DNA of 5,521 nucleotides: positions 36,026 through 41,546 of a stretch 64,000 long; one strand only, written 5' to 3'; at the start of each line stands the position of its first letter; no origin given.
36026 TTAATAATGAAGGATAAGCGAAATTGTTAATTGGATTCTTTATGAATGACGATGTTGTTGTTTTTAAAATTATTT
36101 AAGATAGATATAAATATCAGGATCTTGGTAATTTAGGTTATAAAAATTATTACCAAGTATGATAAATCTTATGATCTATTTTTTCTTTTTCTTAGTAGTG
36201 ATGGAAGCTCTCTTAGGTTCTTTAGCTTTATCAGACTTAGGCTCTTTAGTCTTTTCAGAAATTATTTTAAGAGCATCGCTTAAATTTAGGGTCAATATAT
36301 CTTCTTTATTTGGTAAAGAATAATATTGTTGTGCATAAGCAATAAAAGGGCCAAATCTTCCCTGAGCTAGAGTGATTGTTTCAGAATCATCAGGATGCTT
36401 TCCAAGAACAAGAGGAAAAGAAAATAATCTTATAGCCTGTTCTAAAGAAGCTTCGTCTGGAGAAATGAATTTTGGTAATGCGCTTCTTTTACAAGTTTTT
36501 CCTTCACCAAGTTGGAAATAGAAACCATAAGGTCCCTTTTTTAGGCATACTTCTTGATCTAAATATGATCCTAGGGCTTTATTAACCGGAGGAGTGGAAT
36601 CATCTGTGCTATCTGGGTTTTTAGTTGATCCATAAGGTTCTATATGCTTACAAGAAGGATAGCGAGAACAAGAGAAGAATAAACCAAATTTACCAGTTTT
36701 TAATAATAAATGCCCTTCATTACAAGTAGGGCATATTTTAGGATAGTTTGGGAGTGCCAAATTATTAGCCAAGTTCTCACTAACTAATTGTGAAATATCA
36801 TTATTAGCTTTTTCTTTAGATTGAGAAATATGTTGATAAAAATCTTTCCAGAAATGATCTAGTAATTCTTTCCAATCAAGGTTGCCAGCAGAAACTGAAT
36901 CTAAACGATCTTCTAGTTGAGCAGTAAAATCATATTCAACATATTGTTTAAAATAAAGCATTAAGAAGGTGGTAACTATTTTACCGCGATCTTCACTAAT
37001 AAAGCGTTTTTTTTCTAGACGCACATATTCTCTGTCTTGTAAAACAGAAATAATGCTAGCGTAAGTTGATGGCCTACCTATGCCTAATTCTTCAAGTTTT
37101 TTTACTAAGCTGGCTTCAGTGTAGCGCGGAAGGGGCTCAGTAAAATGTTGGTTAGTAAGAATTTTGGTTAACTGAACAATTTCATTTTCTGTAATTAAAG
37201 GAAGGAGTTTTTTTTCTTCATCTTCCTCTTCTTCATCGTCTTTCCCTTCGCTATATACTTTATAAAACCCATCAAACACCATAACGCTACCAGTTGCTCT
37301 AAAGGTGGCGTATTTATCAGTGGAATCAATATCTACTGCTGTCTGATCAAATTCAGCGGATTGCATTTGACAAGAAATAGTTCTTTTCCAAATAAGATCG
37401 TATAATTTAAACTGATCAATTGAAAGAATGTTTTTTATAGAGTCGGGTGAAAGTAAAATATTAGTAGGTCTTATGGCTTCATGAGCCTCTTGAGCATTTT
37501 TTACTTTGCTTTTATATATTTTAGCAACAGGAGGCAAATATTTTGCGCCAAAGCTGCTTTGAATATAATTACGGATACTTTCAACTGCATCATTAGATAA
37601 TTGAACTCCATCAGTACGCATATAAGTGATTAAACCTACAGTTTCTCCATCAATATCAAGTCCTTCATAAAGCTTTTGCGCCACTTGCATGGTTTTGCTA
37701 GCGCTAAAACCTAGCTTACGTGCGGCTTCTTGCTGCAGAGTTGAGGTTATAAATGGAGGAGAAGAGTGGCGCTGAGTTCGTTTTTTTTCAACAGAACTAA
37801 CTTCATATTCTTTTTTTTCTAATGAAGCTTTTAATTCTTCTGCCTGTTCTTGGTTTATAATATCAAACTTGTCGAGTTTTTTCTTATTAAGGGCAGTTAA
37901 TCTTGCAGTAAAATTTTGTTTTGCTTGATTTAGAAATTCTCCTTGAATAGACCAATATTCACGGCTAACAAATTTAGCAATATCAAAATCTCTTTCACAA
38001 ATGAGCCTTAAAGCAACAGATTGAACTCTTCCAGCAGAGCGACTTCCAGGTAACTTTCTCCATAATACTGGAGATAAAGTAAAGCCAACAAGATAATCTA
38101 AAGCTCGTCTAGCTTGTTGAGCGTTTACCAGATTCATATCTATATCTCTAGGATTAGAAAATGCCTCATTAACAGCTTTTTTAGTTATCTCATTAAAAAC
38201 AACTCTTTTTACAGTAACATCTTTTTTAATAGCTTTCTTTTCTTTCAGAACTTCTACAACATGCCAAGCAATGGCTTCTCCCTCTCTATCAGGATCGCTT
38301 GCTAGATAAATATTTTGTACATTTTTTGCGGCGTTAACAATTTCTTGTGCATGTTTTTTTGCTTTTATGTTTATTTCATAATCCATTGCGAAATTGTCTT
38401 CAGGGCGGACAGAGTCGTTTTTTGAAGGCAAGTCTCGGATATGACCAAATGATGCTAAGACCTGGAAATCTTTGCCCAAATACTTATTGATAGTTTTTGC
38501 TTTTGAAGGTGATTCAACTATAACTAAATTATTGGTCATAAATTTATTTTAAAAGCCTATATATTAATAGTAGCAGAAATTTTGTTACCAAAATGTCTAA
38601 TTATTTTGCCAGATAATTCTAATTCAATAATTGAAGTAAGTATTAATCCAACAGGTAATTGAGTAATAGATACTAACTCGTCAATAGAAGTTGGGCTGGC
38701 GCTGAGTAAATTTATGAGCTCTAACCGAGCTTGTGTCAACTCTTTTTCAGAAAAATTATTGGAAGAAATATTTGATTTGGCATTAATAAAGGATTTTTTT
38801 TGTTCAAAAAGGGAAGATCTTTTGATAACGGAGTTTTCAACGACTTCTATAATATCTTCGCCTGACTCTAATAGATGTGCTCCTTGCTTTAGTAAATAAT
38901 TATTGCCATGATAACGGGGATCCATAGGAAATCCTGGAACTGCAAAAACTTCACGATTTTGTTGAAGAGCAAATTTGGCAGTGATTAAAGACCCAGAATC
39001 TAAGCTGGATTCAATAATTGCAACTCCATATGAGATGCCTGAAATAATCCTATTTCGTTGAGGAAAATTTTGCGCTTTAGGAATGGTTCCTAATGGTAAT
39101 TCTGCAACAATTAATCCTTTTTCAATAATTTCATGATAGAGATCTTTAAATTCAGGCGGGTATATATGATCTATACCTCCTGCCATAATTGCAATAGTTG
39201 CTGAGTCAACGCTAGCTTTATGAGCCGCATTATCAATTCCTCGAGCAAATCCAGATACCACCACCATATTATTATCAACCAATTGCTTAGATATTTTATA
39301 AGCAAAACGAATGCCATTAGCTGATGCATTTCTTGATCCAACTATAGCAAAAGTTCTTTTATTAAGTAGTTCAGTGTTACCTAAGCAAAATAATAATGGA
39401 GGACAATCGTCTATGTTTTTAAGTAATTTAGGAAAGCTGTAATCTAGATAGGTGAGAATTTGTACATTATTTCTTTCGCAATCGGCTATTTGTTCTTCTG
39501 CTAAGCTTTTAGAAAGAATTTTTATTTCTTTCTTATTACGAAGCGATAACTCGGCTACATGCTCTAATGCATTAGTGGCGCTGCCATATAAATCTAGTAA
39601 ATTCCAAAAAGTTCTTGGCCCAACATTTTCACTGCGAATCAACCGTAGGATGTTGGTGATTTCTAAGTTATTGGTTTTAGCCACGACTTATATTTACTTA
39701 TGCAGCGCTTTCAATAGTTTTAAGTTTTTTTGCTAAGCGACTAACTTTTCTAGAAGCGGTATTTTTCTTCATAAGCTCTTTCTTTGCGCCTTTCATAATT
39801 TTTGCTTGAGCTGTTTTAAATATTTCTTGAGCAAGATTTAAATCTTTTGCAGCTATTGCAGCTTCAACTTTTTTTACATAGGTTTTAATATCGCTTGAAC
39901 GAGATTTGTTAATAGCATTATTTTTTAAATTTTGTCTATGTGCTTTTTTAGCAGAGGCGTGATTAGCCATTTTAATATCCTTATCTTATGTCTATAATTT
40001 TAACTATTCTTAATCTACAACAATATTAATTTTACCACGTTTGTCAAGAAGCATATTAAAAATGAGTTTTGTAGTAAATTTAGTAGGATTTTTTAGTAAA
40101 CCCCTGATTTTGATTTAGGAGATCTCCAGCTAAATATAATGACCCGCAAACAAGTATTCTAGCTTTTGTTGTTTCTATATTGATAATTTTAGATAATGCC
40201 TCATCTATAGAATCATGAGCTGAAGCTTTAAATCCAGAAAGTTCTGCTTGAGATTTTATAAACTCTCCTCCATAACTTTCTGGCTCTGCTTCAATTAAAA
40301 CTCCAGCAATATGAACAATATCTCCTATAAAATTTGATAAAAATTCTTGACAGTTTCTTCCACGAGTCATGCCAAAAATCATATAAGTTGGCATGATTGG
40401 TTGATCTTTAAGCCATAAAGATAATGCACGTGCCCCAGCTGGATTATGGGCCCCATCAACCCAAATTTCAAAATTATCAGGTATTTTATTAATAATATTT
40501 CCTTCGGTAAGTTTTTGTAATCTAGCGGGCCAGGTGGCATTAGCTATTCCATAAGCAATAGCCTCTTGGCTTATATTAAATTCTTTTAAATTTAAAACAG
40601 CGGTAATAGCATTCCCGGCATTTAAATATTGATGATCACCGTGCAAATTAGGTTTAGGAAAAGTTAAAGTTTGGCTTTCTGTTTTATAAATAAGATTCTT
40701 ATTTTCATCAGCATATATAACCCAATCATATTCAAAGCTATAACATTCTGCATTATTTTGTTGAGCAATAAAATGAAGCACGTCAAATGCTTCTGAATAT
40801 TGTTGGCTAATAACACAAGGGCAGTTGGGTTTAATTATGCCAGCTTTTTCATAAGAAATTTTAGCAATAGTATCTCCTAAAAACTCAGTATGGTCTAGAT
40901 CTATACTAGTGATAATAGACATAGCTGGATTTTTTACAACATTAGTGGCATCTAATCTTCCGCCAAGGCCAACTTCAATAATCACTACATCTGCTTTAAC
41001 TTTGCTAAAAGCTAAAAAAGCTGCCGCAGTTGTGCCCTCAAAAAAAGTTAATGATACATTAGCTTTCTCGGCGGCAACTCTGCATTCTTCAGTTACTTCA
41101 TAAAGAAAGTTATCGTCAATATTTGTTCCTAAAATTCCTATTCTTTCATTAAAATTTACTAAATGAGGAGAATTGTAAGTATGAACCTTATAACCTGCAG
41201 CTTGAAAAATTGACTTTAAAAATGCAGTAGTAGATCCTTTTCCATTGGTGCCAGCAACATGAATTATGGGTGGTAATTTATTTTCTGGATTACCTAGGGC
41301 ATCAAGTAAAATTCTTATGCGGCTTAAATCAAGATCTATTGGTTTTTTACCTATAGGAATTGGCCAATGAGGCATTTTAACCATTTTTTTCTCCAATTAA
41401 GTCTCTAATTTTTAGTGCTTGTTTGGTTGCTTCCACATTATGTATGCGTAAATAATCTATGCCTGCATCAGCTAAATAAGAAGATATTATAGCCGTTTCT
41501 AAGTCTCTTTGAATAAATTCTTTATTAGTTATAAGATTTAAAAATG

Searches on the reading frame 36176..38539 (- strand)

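Call 5: search_protein_families(library=pfam, proteins=[window:36176-38539:-], max_evalue=0.01)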
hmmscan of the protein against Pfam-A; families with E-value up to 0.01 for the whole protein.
window:36176-38539:- (787 aa): 4 families
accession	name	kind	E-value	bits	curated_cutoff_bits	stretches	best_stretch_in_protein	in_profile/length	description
PF01131.25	Topoisom_bac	-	7e-129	430.8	35.1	1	133-560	2-410/411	DNA topoisomerase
PF01751.28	Toprim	-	2.6e-22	79.2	23.1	1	5-118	2-96/96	Toprim domain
PF13368.11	Toprim_C_rpt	-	1.3e-20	73.5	22.3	2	715-768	1-54/57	Topoisomerase C-terminal repeat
PF01396.24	Zn_ribbon_Top1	-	1e-10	41.6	32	1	602-635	3-35/39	Topoisomerase DNA binding C4 zinc finger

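Call 6: search_protein_families(library=ncbifam, proteins=[window:36176-38539:-], max_evalue=0.01)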
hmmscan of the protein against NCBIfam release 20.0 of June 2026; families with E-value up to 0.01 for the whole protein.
window:36176-38539:- (787 aa): 12 families
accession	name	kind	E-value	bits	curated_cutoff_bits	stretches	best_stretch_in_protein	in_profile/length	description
NF006451.0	PRK08780.1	equivalog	2.6e-262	872.9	1265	2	1-579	1-581/824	DNA topoisomerase I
TIGR01051.1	topA_bact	equivalog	1.7e-249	830.1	456.4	1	5-633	1-628/632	type I DNA topoisomerase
NF004966.0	PRK06319.1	equivalog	2.7e-191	637.8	868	2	1-632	1-624/862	DNA topoisomerase I/SWI domain fusion protein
TIGR01054.1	rgy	equivalog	3e-84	283.4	471.7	1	60-566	705-1168/1172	reverse gyrase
NF005829.0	PRK07726.1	subfamily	3.6e-76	257.2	597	1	53-637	72-644/669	DNA topoisomerase 3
TIGR01057.1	topA_arch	equivalog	7.1e-76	255.7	458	1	60-630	80-618/618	DNA topoisomerase I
TIGR01056.1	topB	subfamily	7.8e-70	236.2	515.75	1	59-635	80-645/706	DNA topoisomerase III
NF005555.0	PRK07220.1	equivalog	3e-68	230.8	635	1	44-635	68-624/740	DNA topoisomerase I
NF004438.0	PRK05776.1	equivalog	1.2e-65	222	793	1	60-608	90-611/677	DNA topoisomerase I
NF011532.0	PRK14973.1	equivalog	8.2e-55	186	930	1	65-631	88-618/936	DNA topoisomerase I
NF006032.0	PRK08173.1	equivalog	9.8e-50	169.1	1058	1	71-578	94-612/863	DNA topoisomerase III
NF011313.0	PRK14724.1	equivalog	5.2e-38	130.4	1088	1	60-576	85-630/988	DNA topoisomerase III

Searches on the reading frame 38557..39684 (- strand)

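Call 5: search_protein_families(library=pfam, proteins=[window:38557-39684:-], max_evalue=0.01)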
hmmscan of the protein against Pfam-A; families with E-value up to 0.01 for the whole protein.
window:38557-39684:- (375 aa): 4 families
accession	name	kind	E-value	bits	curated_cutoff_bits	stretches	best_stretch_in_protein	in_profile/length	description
PF02481.21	DNA_processg_A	-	2.7e-73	246.1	29.6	1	69-273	2-211/212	DNA recombination-mediator protein A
PF21102.3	DprA_N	-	1.9e-14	53.6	22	1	11-64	6-60/64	DprA-like N-terminal HHH domain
PF17782.7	DprA_WH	-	2.9e-11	43.7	22.9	1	312-367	6-61/61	DprA winged helix domain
PF18306.6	LDcluster4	-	0.0063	16.6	26.3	0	110-163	2-56/151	SLOG cluster4 family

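Call 6: search_protein_families(library=ncbifam, proteins=[window:38557-39684:-], max_evalue=0.01)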
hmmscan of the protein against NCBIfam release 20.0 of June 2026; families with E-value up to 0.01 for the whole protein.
window:38557-39684:- (375 aa): 3 families
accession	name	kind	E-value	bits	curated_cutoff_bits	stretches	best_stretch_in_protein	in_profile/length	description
NF008007.0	PRK10736.1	equivalog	5.7e-69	233.1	495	1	43-362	41-352/374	DNA-protecting protein DprA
TIGR00732.1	dprA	equivalog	2e-66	223.3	191.15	1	69-280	4-218/220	DNA-processing protein DprA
TIGR00725.1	TIGR00725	hypoth_equivalog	0.0016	17.9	106.9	1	113-159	5-51/159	TIGR00725 family protein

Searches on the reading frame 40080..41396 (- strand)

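Call 17: search_protein_families(library=pfam, proteins=[window:40080-41396:-], max_evalue=0.0001)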
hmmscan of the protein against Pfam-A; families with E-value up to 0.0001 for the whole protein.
window:40080-41396:- (438 aa): 2 families
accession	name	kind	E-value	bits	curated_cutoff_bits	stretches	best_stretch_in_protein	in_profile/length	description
PF08245.18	Mur_ligase_M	-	3.1e-10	40.8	24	1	47-266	1-199/200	Mur ligase middle domain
PF02875.26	Mur_ligase_C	-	5.4e-08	34.2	28.4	1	307-419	10-126/127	Mur ligase, glutamate ligase domain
